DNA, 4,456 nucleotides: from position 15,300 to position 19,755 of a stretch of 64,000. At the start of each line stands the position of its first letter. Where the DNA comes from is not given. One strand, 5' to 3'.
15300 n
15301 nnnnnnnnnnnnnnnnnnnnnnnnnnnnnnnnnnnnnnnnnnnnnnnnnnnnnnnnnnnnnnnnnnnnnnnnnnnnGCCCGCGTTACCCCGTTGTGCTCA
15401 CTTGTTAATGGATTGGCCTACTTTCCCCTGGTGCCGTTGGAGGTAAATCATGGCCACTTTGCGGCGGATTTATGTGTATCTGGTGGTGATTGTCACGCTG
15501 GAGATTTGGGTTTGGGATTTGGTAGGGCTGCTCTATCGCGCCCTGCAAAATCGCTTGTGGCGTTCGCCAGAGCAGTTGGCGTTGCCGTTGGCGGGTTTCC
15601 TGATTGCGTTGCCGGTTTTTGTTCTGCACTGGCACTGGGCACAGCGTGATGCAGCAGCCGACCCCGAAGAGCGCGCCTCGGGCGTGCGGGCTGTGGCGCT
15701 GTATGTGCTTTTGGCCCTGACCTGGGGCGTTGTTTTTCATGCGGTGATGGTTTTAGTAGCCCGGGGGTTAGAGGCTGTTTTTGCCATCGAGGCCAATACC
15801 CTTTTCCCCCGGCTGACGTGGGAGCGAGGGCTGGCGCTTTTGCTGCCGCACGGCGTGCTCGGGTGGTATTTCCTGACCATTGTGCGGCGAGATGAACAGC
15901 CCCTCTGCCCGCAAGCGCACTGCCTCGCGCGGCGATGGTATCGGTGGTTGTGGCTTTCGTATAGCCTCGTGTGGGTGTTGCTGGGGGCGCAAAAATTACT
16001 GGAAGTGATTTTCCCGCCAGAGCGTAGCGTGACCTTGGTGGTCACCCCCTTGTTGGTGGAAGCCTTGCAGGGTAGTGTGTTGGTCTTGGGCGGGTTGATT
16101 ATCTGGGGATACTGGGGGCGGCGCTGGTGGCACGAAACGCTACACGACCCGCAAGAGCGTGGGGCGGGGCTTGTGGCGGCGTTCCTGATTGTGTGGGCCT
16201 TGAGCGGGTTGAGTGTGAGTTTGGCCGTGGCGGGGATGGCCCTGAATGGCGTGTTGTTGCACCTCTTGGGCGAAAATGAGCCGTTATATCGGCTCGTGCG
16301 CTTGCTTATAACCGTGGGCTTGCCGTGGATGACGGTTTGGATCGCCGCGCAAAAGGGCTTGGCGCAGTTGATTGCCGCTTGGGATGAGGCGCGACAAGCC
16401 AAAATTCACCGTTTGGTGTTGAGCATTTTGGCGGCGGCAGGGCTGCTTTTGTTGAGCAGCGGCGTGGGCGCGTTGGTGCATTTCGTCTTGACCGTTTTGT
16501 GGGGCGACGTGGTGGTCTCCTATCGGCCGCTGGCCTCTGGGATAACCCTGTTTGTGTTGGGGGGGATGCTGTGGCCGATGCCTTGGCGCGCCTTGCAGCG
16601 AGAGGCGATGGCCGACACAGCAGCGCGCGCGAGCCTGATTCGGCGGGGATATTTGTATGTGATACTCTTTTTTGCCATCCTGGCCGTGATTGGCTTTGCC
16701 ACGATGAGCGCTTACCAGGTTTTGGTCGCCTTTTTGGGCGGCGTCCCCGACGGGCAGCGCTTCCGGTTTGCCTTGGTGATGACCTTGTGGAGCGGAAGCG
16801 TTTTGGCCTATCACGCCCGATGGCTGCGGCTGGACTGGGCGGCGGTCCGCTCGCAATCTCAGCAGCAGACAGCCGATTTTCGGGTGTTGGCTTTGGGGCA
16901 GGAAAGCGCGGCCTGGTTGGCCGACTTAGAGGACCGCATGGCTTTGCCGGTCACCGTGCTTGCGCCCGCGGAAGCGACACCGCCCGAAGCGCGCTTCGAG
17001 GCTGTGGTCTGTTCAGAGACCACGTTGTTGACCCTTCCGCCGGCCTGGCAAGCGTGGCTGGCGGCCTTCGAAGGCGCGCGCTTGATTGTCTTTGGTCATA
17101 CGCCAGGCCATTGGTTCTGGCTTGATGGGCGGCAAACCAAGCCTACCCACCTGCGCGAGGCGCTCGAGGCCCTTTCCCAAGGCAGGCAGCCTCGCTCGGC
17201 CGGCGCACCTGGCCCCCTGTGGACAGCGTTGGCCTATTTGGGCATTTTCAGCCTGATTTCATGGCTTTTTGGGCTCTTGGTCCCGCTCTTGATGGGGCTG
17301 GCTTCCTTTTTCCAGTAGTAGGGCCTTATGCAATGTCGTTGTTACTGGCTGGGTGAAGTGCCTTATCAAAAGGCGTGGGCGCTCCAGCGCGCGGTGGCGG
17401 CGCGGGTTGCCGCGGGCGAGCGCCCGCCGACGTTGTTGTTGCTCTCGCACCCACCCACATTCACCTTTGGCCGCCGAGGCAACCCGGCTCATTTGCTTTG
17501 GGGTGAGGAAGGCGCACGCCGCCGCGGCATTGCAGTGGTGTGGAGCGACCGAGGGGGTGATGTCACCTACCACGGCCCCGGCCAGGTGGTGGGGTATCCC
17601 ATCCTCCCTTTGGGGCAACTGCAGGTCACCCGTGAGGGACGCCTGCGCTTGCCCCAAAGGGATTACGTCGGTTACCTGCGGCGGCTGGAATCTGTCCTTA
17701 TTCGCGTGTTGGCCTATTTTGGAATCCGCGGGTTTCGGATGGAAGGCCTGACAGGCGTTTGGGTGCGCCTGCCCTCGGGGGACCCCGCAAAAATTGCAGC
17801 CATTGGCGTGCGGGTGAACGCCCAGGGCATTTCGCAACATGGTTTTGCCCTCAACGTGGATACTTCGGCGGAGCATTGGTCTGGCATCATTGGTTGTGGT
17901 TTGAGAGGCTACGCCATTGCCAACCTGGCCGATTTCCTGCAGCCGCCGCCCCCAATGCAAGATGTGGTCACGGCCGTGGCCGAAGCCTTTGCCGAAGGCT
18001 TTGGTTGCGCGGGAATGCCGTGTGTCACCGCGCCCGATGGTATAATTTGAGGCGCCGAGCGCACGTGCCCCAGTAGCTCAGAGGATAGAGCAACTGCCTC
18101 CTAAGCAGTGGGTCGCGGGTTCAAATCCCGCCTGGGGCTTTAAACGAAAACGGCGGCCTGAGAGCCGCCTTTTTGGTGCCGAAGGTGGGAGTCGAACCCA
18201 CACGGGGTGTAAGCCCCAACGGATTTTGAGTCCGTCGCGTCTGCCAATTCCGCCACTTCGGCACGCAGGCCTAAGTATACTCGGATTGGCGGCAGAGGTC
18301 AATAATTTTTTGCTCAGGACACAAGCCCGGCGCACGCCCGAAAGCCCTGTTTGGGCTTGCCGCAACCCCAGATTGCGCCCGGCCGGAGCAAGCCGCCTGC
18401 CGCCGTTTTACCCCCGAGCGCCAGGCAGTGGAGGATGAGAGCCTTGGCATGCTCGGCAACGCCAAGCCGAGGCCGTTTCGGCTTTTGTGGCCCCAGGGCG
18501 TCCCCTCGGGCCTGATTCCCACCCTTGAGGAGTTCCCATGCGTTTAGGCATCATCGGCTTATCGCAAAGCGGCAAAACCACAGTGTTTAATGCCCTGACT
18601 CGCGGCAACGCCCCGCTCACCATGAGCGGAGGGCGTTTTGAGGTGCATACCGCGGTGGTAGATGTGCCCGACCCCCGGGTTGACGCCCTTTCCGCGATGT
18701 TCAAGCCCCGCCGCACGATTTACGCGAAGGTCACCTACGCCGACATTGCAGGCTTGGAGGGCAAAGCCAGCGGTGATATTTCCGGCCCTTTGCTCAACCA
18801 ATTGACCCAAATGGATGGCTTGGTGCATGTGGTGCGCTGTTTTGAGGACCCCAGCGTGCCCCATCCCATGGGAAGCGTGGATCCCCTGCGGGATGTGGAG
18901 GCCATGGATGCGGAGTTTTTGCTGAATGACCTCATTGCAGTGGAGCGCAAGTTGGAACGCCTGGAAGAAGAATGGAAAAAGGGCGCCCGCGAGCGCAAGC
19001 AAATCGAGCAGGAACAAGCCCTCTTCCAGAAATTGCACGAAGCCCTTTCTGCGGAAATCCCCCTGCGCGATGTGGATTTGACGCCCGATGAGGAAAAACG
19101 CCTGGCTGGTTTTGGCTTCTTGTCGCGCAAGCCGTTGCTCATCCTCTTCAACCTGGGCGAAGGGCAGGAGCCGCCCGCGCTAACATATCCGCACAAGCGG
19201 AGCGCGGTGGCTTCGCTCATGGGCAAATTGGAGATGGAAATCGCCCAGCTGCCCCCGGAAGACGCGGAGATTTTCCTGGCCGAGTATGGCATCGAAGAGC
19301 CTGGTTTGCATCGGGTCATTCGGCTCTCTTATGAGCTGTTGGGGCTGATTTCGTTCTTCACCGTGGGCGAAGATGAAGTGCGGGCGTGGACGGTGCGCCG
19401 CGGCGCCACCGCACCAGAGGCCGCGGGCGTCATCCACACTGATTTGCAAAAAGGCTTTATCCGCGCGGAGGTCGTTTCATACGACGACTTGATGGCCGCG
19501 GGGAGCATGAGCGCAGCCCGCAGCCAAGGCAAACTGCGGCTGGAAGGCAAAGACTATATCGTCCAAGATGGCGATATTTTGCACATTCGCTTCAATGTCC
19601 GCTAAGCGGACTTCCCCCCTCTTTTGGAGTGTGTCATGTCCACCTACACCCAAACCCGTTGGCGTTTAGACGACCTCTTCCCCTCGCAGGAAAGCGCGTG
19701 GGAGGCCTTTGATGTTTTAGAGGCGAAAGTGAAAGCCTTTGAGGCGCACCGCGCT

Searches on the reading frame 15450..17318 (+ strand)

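Call 9: search_protein_families(library=pfam, proteins=[window:15450-17318:+], max_evalue=0.001)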
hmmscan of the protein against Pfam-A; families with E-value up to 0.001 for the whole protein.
window:15450-17318:+ (622 aa): 1 family
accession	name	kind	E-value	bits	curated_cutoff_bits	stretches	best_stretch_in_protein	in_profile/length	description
PF18920.5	DUF5671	-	5.1e-38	130.4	28.4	3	6-133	1-129/132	Domain of unknown function (DUF5671)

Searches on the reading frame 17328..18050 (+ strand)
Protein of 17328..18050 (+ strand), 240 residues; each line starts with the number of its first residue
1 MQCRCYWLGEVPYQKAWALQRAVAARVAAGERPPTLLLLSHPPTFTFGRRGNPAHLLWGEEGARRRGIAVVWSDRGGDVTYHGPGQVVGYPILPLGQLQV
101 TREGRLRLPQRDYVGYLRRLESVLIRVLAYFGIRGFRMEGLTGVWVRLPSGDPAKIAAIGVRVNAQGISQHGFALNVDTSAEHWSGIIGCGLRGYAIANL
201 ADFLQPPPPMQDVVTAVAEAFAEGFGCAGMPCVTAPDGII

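Call 10: search_protein_families(library=pfam, proteins=[window:17328-18050:+], max_evalue=0.001)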
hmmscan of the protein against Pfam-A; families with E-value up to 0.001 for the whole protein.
window:17328-18050:+ (240 aa): 1 family
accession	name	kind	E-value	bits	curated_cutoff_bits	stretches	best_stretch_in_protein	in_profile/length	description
PF21948.1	LplA-B_cat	-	3.2e-41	141.9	27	1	13-222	2-200/200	Lipoyl protein ligase A/B catalytic domain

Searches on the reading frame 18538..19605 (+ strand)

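Call 10: search_protein_families(library=pfam, proteins=[window:18538-19605:+], max_evalue=0.001)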
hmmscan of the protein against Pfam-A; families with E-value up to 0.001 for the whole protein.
window:18538-19605:+ (355 aa): 3 families
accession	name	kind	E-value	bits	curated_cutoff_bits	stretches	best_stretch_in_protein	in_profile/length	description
PF06071.19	YchF-GTPase_C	-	1.7e-40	137.5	27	1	270-353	1-84/84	Protein of unknown function (DUF933)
PF02824.27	TGS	-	0.00016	22.1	22.2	1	285-350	12-58/60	TGS domain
PF01926.29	MMR_HSR1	-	0.00017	22.1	21.9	1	3-102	2-85/113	50S ribosome-binding GTPase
